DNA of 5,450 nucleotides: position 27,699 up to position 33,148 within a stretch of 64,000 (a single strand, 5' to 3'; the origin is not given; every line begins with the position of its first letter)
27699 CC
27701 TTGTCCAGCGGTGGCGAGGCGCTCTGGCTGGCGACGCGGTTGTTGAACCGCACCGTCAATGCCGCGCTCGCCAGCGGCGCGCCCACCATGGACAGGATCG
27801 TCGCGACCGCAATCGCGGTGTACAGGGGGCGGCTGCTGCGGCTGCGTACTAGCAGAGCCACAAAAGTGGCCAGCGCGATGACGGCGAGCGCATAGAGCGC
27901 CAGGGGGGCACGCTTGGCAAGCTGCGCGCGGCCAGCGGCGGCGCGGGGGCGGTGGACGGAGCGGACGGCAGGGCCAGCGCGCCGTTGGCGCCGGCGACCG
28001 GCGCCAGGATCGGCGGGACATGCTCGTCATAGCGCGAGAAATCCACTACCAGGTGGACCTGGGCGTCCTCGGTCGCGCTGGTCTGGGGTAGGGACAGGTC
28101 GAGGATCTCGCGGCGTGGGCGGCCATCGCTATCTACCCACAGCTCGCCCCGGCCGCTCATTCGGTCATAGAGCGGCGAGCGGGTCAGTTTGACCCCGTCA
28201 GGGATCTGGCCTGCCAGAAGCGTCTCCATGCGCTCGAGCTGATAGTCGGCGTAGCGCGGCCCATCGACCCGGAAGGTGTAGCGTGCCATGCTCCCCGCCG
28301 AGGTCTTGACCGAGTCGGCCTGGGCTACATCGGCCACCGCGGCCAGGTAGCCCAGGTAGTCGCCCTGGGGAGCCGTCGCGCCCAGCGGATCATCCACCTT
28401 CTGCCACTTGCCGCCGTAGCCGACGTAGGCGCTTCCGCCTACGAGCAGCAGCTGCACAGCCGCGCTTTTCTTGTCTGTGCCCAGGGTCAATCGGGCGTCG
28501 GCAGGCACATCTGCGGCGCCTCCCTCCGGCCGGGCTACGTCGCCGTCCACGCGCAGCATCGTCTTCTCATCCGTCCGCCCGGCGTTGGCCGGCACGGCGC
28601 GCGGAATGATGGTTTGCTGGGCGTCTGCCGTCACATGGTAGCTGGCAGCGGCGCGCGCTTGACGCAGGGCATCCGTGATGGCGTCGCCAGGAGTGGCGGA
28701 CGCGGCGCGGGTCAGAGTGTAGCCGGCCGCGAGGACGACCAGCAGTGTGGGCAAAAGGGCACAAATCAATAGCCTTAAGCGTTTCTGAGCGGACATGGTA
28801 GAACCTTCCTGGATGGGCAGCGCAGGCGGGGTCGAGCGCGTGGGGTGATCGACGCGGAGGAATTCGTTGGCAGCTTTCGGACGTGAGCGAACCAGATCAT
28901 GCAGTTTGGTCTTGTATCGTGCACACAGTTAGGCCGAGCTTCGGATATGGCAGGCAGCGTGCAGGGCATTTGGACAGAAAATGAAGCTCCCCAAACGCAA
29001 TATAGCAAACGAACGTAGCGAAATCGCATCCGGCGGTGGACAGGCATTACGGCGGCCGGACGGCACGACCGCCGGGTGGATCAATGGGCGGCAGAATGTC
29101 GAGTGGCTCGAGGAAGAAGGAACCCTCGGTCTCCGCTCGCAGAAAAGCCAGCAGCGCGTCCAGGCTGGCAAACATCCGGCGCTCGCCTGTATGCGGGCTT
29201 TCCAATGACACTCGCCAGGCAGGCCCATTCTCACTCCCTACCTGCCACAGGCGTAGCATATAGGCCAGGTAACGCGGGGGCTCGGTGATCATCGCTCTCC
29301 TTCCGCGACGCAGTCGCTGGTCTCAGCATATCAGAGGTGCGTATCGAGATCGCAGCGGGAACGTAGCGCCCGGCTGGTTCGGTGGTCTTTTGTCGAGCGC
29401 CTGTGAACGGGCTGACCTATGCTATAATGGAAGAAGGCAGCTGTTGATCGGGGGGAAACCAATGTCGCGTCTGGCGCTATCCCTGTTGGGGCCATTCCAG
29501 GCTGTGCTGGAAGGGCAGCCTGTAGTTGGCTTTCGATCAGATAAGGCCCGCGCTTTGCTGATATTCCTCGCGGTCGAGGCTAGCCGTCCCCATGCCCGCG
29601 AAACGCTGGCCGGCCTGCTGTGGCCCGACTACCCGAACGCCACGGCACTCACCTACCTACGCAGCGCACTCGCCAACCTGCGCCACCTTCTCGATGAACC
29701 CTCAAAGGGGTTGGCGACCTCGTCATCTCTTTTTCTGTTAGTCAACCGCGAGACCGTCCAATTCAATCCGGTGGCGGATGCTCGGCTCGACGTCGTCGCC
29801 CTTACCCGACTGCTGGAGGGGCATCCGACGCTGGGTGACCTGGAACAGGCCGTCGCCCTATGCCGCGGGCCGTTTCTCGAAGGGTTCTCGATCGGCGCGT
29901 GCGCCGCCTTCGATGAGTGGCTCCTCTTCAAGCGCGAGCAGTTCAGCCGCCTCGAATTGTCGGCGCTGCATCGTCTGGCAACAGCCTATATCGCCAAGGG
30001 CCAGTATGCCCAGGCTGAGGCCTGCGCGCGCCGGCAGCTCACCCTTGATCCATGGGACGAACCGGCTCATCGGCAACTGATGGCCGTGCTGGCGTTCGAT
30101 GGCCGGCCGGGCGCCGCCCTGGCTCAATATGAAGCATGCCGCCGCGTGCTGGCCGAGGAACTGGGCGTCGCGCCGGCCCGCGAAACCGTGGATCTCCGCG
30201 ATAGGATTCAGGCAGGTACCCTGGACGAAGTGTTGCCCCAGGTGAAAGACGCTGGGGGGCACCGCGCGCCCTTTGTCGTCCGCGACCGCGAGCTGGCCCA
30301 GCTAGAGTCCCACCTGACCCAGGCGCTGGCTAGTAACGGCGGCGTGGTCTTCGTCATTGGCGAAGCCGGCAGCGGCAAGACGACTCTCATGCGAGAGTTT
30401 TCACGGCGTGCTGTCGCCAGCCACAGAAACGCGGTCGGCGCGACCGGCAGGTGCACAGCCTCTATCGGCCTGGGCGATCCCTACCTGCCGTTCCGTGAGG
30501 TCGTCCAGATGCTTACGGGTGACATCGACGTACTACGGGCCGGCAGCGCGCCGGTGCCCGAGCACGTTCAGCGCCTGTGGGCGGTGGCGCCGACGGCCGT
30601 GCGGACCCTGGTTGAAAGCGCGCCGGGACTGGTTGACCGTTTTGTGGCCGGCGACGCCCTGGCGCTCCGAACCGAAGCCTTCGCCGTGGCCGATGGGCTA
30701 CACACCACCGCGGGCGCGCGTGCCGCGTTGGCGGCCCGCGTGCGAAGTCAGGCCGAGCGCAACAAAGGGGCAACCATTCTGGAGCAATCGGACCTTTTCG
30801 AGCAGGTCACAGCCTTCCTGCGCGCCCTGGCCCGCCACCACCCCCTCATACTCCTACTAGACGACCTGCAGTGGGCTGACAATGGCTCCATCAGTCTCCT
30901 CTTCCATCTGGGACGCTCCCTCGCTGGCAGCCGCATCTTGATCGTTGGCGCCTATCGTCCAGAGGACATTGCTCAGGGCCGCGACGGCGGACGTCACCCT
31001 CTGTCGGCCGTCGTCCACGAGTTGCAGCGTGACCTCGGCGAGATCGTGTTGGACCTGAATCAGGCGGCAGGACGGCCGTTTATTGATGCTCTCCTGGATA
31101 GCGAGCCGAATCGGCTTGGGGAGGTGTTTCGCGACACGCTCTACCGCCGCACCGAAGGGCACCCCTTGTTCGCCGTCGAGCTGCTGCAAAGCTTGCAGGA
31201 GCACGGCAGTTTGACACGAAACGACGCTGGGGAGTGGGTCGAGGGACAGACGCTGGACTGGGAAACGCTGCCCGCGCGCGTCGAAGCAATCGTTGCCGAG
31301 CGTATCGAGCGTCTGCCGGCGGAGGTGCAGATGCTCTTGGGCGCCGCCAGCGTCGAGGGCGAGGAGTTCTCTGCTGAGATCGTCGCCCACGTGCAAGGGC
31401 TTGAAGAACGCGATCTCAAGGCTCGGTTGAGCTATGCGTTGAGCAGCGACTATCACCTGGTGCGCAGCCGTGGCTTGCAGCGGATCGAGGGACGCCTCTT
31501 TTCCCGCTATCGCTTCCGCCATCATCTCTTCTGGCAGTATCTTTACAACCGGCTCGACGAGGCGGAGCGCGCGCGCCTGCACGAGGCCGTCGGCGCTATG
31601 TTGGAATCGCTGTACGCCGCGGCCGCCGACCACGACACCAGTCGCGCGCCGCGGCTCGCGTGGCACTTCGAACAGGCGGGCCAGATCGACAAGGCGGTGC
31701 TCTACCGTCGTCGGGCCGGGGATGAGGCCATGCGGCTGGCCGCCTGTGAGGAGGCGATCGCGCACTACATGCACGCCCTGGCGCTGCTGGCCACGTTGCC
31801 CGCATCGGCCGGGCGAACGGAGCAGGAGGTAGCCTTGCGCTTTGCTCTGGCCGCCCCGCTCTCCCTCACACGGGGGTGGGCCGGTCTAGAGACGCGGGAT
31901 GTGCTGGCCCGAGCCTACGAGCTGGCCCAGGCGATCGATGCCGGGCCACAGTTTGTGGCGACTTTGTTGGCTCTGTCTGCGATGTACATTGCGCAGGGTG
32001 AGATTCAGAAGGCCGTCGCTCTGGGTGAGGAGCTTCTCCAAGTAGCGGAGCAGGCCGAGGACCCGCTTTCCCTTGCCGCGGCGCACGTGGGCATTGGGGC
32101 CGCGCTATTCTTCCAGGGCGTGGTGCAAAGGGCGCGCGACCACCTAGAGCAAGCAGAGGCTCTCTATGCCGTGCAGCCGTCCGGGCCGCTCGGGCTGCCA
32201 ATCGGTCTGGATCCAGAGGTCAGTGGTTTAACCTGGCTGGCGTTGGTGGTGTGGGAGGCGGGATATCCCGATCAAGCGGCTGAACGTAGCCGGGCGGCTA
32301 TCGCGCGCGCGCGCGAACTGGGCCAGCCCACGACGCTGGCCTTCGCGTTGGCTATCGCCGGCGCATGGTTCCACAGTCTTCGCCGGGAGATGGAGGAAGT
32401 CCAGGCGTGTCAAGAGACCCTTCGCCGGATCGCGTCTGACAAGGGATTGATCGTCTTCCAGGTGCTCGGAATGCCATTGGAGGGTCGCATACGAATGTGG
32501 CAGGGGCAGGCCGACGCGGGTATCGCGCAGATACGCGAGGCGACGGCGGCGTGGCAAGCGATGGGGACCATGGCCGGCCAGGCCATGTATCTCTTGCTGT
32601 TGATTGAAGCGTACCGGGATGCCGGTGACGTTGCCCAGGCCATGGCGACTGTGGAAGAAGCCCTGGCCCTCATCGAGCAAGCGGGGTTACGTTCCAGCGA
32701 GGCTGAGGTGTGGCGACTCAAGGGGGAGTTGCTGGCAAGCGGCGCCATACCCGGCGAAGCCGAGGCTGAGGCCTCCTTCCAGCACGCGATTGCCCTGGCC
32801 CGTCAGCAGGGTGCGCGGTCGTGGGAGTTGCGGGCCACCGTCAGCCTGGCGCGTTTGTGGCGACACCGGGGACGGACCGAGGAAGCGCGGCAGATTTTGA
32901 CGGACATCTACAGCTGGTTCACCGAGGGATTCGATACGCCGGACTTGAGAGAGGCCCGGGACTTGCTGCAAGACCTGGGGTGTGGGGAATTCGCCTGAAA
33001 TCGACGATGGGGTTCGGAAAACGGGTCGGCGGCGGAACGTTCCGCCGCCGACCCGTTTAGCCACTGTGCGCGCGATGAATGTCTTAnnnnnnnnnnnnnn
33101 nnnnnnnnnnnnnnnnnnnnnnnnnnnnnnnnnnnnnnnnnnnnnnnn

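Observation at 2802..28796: Tandem pair of giant (about 4100-4500 aa) polytopic envelope proteins with unusual mid-protein membrane anchoring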

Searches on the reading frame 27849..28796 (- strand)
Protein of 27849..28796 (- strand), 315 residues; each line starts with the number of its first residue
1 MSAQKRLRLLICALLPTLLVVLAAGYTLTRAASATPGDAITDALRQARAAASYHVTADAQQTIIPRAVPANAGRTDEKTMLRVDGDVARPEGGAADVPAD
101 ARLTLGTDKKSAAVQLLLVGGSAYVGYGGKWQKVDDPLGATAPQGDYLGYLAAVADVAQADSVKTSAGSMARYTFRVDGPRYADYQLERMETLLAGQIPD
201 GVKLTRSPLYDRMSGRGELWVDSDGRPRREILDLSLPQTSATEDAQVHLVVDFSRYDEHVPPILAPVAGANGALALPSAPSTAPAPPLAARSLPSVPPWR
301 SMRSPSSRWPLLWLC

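Call 6: search_protein_families(library=pfam, proteins=[window:27849-28796:-], max_evalue=0.01)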
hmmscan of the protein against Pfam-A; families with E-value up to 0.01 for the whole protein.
window:27849-28796:- (315 aa): 0 families

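Call 7: search_protein_families(library=ncbifam, proteins=[window:27849-28796:-], max_evalue=0.01)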
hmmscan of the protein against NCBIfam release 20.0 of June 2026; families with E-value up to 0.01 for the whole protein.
window:27849-28796:- (315 aa): 0 families

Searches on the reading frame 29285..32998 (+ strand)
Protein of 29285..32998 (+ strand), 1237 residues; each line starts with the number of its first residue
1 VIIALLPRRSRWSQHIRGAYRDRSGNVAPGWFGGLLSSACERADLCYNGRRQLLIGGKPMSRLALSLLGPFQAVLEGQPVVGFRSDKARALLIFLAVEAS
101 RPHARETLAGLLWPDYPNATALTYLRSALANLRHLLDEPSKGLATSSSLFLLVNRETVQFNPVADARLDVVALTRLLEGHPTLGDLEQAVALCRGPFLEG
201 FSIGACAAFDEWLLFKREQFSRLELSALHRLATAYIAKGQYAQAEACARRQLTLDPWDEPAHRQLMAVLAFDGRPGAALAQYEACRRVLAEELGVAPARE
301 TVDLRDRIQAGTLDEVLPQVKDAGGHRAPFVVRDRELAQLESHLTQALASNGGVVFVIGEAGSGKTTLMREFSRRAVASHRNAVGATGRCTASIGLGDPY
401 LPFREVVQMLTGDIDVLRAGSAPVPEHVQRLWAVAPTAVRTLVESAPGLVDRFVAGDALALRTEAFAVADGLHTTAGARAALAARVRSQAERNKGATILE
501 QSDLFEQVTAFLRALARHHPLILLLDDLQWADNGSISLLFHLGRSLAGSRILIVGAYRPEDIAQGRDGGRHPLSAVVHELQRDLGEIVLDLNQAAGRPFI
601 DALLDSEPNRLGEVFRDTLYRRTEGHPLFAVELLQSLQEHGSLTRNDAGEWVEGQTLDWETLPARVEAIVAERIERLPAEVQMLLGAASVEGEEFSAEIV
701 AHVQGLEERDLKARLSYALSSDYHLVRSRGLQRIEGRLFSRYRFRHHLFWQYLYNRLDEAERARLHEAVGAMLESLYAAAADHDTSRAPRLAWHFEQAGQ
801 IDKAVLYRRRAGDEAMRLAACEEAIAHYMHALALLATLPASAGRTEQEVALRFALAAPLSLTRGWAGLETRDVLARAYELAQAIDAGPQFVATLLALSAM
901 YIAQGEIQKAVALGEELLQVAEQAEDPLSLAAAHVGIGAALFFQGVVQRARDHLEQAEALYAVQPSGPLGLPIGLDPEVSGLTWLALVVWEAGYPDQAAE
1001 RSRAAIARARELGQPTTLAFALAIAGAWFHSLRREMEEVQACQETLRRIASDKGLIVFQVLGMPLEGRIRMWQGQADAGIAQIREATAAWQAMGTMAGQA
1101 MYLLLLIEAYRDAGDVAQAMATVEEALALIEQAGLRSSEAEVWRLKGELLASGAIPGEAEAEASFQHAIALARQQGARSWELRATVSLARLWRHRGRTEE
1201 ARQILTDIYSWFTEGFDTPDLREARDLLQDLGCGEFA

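Call 11: search_protein_families(library=pfam, proteins=[window:29285-32998:+], max_evalue=0.001)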
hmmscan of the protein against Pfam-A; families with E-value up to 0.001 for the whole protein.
window:29285-32998:+ (1237 aa): 10 families
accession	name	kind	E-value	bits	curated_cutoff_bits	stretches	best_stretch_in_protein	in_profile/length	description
PF13191.12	AAA_16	-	4.5e-24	86.3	32.6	1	329-554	1-167/167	AAA ATPase domain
PF03704.23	BTAD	-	4.9e-23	82.5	22.1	1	184-309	27-146/146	Bacterial transcriptional activator domain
PF13424.12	TPR_12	-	2.4e-10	40.9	30.1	1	892-961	3-75/77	Tetratricopeptide repeat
PF13401.12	AAA_22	-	8.9e-07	29.7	27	1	351-555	4-122/130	AAA domain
PF17874.7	TPR_MalT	-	1.8e-05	24.7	45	1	1042-1207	24-186/336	MalT-like TPR region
PF01637.24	ATPase_2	-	2.4e-05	24.7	33.2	0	330-376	1-44/225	ATPase domain predominantly from Archaea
PF13176.12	TPR_7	-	4.9e-05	23.5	27.9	0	227-259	1-33/36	Tetratricopeptide repeat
PF25199.1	nSTAND_NTPase5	-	0.00013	22.2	34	0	338-384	26-73/145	Novel STAND NTPase 5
PF13604.12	AAA_30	-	0.00044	20.5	27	0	344-386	10-52/191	AAA domain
PF13181.12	TPR_8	-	0.00049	20.5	25.7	0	226-256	2-32/34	Tetratricopeptide repeat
